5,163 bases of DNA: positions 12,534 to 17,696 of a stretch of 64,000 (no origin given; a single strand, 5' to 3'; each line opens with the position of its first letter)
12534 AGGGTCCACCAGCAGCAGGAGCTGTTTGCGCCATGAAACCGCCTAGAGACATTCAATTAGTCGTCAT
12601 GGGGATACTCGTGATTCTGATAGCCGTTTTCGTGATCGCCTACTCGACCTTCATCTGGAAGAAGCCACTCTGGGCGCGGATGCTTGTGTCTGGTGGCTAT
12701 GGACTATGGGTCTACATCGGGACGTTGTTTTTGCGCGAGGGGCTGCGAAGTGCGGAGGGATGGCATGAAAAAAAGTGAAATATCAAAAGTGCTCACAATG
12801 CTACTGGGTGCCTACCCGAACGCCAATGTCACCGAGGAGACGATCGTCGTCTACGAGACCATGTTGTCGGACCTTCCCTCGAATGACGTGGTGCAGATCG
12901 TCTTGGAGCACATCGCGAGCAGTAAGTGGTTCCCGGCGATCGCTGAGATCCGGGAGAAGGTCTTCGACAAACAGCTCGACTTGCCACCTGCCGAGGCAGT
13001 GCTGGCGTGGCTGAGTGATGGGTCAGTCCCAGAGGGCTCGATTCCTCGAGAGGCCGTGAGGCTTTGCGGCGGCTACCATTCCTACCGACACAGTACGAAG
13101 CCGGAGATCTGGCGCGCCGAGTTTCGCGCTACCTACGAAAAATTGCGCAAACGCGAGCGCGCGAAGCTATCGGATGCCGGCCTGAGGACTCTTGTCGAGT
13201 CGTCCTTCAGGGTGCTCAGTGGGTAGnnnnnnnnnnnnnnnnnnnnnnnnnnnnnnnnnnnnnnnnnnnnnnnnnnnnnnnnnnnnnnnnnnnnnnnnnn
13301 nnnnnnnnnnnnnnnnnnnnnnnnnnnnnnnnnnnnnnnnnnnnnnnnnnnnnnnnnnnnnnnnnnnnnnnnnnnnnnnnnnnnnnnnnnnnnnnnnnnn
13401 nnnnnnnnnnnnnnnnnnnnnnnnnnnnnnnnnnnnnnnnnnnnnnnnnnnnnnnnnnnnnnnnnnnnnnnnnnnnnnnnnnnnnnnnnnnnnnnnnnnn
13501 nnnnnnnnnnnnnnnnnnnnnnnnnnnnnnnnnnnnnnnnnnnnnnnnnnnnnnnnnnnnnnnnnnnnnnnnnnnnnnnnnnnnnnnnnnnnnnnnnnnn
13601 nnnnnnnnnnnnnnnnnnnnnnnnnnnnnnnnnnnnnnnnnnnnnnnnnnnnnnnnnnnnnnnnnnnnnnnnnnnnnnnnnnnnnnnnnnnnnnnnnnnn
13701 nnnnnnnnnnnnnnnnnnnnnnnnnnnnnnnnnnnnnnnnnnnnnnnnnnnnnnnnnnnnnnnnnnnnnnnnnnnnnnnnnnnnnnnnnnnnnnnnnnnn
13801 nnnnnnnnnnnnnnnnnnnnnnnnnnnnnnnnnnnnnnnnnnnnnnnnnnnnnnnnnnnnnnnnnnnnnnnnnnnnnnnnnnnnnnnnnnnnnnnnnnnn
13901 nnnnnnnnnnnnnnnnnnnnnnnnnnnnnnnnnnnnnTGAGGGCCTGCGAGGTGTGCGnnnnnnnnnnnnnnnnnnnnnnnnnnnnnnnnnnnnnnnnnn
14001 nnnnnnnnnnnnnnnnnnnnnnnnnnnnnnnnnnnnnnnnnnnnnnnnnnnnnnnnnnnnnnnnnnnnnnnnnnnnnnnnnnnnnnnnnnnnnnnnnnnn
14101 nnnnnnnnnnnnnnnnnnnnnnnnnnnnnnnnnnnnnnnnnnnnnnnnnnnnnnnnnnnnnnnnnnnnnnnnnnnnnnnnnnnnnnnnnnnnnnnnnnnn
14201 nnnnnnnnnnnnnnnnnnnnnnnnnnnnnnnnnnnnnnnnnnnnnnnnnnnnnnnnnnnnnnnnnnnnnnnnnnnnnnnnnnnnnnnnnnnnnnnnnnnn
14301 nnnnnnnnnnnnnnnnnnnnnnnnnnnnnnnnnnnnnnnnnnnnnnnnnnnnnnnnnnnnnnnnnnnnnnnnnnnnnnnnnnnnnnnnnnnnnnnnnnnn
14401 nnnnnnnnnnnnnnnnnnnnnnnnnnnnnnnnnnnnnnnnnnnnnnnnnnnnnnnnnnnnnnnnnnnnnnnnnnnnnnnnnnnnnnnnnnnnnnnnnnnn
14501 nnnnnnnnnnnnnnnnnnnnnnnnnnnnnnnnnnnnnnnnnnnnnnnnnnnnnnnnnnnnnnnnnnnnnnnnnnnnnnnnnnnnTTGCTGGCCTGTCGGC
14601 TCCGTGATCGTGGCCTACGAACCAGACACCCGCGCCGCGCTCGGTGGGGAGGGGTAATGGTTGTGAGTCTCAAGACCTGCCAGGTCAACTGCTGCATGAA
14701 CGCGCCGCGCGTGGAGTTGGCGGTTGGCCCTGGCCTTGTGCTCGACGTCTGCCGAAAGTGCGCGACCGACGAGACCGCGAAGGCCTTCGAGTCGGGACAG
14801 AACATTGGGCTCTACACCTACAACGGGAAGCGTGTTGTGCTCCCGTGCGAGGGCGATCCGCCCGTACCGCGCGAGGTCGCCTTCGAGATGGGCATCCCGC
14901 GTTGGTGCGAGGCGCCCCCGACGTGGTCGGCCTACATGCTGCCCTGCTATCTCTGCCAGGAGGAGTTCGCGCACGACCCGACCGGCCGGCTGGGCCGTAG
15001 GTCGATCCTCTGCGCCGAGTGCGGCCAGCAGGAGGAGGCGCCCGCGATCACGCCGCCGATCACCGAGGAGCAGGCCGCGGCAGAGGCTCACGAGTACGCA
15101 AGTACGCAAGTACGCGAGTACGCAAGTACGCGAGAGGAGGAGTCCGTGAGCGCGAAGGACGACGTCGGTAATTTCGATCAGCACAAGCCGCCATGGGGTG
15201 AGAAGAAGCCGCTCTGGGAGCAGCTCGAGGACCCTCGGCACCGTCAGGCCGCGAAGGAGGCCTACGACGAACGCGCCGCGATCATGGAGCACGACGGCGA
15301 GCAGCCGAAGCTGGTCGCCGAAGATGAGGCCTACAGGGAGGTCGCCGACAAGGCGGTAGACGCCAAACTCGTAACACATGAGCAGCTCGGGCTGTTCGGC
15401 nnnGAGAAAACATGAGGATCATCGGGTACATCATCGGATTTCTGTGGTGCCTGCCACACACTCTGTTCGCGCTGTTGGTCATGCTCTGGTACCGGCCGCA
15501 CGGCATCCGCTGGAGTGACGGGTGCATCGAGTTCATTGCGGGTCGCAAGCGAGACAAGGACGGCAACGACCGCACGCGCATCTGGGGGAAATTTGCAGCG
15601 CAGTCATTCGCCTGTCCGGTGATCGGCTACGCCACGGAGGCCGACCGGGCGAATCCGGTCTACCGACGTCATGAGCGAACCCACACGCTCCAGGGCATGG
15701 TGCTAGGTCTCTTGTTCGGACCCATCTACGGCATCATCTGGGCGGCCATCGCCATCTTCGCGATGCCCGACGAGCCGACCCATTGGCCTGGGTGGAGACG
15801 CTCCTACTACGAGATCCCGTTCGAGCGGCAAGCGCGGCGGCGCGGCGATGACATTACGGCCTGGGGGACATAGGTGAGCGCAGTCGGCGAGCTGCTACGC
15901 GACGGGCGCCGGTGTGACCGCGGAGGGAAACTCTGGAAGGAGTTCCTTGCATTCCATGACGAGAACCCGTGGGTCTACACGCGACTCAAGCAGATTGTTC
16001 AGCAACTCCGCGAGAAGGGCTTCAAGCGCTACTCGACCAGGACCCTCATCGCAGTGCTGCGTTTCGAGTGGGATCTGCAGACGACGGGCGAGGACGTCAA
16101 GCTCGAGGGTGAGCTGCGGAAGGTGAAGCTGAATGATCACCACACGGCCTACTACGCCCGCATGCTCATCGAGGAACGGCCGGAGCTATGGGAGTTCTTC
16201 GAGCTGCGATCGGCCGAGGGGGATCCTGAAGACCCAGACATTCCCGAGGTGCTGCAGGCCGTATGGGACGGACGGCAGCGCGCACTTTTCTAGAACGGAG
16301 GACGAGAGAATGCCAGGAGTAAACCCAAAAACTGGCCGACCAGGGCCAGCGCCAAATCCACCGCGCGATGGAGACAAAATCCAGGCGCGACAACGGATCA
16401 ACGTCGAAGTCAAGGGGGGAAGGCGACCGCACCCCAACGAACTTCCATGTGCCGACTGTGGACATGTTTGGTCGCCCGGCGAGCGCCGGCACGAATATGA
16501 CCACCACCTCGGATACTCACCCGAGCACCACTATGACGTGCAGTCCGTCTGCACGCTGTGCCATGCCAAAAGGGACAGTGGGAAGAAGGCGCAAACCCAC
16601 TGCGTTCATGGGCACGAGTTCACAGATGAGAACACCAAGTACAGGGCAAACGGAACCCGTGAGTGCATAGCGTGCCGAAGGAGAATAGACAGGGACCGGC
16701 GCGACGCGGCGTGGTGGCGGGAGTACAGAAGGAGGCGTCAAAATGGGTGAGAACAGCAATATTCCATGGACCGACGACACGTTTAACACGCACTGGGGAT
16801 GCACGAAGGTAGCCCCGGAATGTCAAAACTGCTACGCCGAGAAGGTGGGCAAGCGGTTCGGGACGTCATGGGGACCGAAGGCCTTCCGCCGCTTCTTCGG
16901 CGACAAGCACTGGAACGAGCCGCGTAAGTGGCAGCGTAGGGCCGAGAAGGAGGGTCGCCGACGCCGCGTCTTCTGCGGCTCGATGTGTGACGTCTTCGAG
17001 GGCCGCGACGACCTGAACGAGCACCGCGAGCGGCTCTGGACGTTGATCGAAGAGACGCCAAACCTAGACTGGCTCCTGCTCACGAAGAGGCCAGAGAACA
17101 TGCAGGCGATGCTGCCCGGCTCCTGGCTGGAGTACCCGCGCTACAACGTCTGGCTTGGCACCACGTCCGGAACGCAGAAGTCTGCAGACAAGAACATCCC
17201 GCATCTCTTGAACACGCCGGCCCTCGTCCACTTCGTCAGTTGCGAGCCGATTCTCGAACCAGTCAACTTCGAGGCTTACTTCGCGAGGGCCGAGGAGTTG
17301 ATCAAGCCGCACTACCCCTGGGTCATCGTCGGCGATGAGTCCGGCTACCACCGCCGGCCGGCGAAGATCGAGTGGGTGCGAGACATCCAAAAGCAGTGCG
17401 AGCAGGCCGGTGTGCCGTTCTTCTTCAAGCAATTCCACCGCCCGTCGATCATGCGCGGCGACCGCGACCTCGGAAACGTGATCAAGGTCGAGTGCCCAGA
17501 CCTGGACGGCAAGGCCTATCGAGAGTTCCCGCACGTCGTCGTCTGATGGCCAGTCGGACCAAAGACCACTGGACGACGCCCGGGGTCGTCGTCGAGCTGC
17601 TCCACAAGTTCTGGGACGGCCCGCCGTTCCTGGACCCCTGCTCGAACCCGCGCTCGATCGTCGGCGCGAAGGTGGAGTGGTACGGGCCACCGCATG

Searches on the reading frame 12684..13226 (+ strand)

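Call 69: search_protein_families(library=phrogs, max_evalue=0.001, proteins=[window:12684-13226:+])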
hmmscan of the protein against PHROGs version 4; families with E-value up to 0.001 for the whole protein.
window:12684-13226:+ (180 aa): 2 families
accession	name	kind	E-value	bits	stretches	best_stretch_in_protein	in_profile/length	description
phrog_9804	-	unknown function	6.7e-15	56.4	1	28-109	1-87/214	-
phrog_2289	-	DNA, RNA and nucleotide metabolism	5.6e-08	34.2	1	28-97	1-71/116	helicase loader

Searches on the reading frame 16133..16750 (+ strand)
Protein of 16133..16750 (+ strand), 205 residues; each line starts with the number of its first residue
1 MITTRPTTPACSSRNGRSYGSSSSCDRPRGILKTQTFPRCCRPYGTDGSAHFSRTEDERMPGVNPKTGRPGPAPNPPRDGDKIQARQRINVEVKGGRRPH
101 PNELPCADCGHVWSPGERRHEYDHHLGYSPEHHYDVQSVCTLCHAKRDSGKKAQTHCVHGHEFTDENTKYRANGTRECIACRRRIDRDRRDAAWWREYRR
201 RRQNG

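Call 69: search_protein_families(library=phrogs, max_evalue=0.001, proteins=[window:16133-16750:+])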
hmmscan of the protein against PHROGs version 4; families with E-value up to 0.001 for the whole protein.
window:16133-16750:+ (205 aa): 2 families
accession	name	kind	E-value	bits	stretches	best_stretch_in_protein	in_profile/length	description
phrog_826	-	DNA, RNA and nucleotide metabolism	9.2e-08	33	1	119-193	131-206/281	HNH endonuclease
phrog_1492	-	DNA, RNA and nucleotide metabolism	2.5e-06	27.9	1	152-192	168-210/414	HNH endonuclease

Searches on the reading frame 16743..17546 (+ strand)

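Call 69: search_protein_families(library=phrogs, max_evalue=0.001, proteins=[window:16743-17546:+])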
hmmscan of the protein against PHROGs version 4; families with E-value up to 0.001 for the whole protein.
window:16743-17546:+ (267 aa): 2 families
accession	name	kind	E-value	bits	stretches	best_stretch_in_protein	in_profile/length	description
phrog_2045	-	unknown function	2.1e-78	264.8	1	1-239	1-239/299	-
phrog_13321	-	unknown function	0.00073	19.7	0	11-88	43-112/307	-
